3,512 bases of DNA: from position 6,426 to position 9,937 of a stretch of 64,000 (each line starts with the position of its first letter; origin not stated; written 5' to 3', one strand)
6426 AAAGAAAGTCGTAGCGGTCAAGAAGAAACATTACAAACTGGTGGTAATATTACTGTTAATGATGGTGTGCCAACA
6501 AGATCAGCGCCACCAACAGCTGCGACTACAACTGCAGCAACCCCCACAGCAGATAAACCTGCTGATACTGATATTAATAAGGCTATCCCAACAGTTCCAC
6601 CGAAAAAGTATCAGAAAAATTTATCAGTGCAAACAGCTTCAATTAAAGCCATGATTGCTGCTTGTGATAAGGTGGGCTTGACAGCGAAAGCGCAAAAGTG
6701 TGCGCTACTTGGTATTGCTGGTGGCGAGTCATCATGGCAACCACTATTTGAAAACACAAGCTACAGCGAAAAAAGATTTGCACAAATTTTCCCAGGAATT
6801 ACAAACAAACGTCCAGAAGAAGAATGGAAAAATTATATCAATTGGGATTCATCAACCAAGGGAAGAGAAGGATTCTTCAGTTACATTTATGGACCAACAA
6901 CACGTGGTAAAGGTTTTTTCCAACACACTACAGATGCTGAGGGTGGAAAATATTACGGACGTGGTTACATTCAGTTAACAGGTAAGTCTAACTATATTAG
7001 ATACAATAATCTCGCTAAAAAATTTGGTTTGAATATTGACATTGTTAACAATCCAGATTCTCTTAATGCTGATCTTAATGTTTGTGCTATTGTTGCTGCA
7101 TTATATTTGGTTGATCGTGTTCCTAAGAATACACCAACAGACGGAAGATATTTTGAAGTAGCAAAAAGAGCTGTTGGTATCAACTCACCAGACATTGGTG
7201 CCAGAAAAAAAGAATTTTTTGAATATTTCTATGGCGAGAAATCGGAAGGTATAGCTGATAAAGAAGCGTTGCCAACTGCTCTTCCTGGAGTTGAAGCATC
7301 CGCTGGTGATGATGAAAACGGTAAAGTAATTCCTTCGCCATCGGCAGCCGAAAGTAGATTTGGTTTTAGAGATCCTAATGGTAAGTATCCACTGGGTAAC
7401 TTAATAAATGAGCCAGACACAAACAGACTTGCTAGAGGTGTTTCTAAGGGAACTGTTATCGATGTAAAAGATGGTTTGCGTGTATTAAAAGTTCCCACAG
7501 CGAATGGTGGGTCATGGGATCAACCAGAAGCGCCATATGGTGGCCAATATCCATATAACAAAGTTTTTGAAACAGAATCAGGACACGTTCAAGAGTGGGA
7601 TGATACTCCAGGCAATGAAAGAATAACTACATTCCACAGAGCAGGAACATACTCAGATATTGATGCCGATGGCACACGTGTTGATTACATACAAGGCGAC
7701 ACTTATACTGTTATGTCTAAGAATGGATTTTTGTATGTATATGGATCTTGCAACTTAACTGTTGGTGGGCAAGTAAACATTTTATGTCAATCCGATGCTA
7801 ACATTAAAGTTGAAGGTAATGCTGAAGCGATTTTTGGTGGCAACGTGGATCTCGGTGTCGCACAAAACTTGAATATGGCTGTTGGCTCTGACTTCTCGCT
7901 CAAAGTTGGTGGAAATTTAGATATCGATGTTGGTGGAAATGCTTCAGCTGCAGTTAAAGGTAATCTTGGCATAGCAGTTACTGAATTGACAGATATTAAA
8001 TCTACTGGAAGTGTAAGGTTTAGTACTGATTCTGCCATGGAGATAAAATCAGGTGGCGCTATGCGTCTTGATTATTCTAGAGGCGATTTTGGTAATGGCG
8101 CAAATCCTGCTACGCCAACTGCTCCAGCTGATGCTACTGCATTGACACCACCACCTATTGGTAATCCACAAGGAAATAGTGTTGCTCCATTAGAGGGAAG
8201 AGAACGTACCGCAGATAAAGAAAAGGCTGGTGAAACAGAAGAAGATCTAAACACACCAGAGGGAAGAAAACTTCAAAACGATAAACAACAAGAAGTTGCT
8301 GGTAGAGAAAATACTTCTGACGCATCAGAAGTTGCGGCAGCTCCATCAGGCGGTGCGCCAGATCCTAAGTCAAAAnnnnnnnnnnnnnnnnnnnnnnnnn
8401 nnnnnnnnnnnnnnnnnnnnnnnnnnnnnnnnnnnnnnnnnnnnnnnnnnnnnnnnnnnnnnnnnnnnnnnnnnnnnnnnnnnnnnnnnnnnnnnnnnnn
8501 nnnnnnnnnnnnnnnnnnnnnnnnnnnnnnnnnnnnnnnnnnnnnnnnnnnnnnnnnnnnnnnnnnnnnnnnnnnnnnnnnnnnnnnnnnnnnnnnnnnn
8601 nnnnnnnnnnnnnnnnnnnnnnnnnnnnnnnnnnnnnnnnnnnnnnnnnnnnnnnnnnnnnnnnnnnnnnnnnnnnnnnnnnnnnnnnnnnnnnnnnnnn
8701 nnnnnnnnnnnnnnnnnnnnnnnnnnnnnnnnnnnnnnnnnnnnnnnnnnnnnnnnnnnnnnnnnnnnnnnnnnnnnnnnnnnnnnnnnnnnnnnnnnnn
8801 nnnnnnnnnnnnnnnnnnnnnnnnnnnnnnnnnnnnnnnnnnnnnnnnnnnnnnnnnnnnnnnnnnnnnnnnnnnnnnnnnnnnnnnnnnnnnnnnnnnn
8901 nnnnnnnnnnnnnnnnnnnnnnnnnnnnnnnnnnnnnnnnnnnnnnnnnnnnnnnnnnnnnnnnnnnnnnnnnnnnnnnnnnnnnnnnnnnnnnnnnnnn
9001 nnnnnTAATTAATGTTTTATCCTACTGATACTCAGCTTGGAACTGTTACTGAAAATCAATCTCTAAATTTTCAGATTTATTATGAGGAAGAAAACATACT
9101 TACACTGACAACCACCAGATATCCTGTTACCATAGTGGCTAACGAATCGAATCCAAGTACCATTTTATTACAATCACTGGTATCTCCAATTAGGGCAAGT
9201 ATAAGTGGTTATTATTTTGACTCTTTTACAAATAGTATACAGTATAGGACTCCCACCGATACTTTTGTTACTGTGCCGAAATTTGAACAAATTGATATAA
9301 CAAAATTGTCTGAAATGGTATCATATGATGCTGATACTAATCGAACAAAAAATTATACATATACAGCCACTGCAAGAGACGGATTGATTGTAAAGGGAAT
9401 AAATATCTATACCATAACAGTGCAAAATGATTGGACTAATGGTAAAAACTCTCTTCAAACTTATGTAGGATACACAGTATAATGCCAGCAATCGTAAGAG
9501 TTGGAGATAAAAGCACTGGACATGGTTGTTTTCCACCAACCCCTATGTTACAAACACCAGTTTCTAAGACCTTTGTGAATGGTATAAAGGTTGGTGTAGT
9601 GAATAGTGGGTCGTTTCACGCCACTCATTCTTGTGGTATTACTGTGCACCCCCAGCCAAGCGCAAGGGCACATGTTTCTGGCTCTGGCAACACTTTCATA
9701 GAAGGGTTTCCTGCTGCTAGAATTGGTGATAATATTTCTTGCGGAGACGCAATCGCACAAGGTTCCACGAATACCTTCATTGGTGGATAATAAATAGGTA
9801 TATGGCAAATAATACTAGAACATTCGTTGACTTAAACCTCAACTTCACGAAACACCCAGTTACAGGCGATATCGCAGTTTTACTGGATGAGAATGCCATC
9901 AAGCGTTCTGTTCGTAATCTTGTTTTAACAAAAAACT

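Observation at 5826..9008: Central spike gp5 carries two different cell-wall hydrolase domains and ends in a peptidase domain after the beta-helix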

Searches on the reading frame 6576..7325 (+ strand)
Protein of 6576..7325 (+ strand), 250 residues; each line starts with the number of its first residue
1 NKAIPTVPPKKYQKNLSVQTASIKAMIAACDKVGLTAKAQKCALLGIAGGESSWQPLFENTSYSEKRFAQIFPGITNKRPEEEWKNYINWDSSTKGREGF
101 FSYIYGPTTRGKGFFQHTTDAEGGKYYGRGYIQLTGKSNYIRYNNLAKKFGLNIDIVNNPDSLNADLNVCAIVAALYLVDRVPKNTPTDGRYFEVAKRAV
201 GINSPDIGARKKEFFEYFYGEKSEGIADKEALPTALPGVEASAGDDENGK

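Call 7: search_protein_families(library=pfam, proteins=[window:6576-7325:+], max_evalue=10)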
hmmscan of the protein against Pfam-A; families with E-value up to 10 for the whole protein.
window:6576-7325:+ (250 aa): 2 families
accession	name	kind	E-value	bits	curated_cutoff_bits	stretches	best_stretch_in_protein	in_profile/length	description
PF00182.24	Glyco_hydro_19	-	8e-06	26.2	25.5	1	120-178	101-153/232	Chitinase class I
PF18013.6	Phage_lysozyme2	-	0.12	13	28.2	1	38-152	17-70/140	Phage tail lysozyme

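Call 23: search_solved_structures(query=window:6576-7325:+, max_evalue=1, show_alignments=4)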
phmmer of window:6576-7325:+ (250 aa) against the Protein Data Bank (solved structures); distinct sequences matched with E-value up to 1: 32.
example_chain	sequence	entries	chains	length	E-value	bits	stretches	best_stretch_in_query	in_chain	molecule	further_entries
8p8e_AAA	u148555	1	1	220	6.5e-05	25.6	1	28-163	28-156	Glycoside hydrolase family protein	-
9ms6_A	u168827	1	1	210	0.00038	23.1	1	29-177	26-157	PWe1 endolysin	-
3w3e_A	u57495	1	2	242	0.00044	22.9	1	122-176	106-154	Cotyledoneous yieldin-like protein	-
8xcl_A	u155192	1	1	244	0.00045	22.8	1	34-146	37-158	EF-hand domain-containing protein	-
1dxj_A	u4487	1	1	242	0.00048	22.7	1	121-172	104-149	CLASS II CHITINASE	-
4mst_A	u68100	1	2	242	0.00065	22.3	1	121-177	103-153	class I chitinase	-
7r6s_A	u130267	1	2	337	0.00065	22.3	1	120-196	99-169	Putative bacteriophage protein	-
4tx7_A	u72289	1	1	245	0.0041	19.7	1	121-176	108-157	Class I chitinase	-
7v91_A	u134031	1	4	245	0.0047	19.5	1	121-176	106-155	GH19 Chitinase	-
7f88_A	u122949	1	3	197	0.0063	19.1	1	109-173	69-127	Chitinase A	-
9hqw_A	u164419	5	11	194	0.0068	19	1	118-211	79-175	Endolysin A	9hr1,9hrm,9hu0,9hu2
9hnu_B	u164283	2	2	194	0.0072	18.9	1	119-211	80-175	Endolysin A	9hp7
7v92_A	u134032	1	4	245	0.0079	18.7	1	121-176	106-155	GH19 Chitinase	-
2cjl_A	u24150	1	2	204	0.0091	18.5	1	121-170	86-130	SECRETED CHITINASE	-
9eoi_A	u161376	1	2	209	0.012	18.2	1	23-141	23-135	Putative lytic enzyme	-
4ok7_A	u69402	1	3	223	0.066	15.7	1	120-167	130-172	Endolysin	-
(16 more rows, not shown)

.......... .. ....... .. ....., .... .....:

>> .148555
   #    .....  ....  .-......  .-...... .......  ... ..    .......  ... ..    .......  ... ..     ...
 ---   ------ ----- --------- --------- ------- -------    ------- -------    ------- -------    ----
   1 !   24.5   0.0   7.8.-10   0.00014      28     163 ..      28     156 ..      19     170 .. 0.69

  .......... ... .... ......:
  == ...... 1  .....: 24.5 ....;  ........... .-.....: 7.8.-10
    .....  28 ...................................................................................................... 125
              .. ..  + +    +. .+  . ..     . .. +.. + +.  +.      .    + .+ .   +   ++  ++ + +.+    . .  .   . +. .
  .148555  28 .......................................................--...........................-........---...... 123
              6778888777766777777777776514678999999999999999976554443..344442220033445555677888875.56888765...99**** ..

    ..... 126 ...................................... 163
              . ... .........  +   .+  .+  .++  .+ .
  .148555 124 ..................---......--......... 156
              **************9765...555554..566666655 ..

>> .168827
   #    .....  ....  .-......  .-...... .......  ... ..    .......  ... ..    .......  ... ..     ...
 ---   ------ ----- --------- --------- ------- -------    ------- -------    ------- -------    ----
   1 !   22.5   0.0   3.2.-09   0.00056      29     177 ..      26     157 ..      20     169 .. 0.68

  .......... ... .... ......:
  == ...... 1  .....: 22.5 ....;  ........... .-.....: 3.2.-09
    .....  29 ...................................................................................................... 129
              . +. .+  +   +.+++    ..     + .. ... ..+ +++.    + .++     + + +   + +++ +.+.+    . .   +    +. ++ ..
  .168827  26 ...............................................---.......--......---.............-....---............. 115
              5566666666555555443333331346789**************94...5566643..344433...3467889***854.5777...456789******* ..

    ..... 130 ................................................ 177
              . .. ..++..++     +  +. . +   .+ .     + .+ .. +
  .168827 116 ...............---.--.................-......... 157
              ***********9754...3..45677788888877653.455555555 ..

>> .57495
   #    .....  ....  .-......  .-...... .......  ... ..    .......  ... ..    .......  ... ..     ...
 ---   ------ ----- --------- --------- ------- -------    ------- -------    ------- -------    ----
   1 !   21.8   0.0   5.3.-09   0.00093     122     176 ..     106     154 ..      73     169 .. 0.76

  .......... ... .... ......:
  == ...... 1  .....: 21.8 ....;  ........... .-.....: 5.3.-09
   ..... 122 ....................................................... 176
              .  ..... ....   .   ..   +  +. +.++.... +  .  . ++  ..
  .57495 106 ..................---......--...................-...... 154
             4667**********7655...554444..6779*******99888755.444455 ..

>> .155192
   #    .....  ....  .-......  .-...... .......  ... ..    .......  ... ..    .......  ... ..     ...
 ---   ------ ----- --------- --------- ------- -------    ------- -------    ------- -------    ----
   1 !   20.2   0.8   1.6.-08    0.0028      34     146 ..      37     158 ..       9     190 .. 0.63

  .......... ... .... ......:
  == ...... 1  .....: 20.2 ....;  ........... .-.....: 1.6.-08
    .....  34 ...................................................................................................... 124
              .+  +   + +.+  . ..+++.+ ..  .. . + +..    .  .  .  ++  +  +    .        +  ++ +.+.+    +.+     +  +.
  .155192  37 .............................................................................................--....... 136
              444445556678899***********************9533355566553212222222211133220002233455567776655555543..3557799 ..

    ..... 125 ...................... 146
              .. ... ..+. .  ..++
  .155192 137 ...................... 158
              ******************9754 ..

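Call 69: search_solved_structures(query=A3, max_evalue=0.001, show_alignments=2)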
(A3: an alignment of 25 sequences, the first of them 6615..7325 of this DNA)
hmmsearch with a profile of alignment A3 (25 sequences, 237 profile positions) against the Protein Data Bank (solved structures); distinct sequences matched with E-value up to 0.001: 27.
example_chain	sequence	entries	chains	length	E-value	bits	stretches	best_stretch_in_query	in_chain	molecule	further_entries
8p8e_AAA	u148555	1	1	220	6.9e-13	51.7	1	9-169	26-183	Glycoside hydrolase family protein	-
8xcl_A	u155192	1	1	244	1e-09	41.3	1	24-181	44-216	EF-hand domain-containing protein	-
9ms6_A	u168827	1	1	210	2.3e-09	40.2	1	10-154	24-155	PWe1 endolysin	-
4ok7_A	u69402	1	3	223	3.7e-09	39.5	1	11-149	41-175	Endolysin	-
7r6s_A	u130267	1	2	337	2.5e-08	36.8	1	15-170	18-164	Putative bacteriophage protein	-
3w3e_A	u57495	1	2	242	5.2e-07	32.5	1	101-154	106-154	Cotyledoneous yieldin-like protein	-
1dxj_A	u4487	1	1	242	1.2e-06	31.3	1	102-154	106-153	CLASS II CHITINASE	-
9hnv_A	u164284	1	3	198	1.7e-06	30.8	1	85-145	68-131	N-acetylmuramoyl-L-alanine amidase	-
7f88_A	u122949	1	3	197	2.5e-06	30.2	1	93-174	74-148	Chitinase A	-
4ij4_A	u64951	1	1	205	5.3e-06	29.2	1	100-173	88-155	Chitinase A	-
3wh1_A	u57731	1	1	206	5.3e-06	29.2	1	100-173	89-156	Chitinase A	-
4mst_A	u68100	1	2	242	6.9e-06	28.8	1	102-151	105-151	class I chitinase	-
9eoi_A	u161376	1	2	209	1.4e-05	27.7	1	8-120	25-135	Putative lytic enzyme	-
2cjl_A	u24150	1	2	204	1.7e-05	27.5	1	103-159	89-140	SECRETED CHITINASE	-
4tx7_A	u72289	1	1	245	1.7e-05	27.5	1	101-150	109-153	Class I chitinase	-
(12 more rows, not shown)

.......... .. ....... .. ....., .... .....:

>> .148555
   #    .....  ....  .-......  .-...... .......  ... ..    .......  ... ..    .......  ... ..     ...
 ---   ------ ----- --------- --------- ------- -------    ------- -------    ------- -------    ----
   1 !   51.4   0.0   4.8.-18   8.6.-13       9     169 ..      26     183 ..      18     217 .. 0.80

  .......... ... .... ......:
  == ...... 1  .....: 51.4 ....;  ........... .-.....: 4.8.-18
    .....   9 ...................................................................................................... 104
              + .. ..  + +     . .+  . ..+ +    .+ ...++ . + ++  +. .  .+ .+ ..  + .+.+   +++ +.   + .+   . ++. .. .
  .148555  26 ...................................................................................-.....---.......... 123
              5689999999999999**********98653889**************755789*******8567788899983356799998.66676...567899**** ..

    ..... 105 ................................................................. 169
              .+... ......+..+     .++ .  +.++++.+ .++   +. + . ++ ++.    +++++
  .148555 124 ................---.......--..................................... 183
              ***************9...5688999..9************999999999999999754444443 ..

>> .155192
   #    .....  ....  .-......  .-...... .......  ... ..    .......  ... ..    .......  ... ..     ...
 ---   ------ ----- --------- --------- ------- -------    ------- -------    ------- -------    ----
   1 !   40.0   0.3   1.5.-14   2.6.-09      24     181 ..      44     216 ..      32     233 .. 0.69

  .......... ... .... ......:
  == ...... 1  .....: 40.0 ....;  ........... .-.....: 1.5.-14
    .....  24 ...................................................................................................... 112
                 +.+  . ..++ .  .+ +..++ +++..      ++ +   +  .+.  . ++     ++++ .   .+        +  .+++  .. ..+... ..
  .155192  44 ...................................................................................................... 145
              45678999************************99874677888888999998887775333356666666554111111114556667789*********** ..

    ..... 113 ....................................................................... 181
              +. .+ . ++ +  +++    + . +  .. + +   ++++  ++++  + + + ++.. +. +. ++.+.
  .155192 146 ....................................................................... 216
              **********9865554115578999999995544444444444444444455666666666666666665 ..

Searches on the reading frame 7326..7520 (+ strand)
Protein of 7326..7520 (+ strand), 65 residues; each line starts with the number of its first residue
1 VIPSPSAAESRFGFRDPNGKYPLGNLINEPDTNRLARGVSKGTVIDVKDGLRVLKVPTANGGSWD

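Call 7: search_protein_families(library=pfam, proteins=[window:7326-7520:+], max_evalue=10)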
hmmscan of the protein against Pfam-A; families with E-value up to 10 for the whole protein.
window:7326-7520:+ (65 aa): 1 family
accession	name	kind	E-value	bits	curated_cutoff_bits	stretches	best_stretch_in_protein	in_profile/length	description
PF06714.17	Gp5_OB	-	3.1e-05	24.7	25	1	7-45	75-110/144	Gp5 N-terminal OB domain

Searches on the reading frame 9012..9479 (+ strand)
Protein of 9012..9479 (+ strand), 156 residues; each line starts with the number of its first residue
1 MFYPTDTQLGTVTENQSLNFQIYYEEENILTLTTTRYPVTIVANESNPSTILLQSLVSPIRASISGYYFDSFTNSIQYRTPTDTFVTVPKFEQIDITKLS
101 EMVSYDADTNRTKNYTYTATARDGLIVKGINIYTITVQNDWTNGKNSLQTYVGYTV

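Call 3: search_protein_families(library=pfam, proteins=[window:9012-9479:+], max_evalue=0.1)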
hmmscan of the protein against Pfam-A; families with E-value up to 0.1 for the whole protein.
window:9012-9479:+ (156 aa): 0 families

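Call 4: search_protein_families(library=phrogs, proteins=[window:9012-9479:+], max_evalue=0.01)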
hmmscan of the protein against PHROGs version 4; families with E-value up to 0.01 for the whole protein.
window:9012-9479:+ (156 aa): 1 family
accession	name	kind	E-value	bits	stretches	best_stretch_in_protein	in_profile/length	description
phrog_1168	-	unknown function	6.9e-06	27.2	1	4-152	6-156/160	-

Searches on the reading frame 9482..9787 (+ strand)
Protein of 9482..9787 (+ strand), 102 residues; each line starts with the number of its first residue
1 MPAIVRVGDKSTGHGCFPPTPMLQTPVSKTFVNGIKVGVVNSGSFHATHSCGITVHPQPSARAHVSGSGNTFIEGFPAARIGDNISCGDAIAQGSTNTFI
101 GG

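Call 3: search_protein_families(library=pfam, proteins=[window:9482-9787:+], max_evalue=0.1)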
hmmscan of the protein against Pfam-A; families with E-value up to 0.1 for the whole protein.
window:9482-9787:+ (102 aa): 1 family
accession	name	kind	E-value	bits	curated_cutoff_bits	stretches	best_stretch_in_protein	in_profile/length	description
PF05488.18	PAAR_motif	-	5.8e-08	33.3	27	1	30-92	18-69/70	PAAR motif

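Call 4: search_protein_families(library=phrogs, proteins=[window:9482-9787:+], max_evalue=0.01)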
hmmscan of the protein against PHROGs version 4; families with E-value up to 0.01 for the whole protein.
window:9482-9787:+ (102 aa): 1 family
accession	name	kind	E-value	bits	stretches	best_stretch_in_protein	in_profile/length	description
phrog_281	-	moron, auxiliary metabolic gene and host takeover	2.4e-21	77.2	1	1-101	14-120/169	PAAR motif of membran proteins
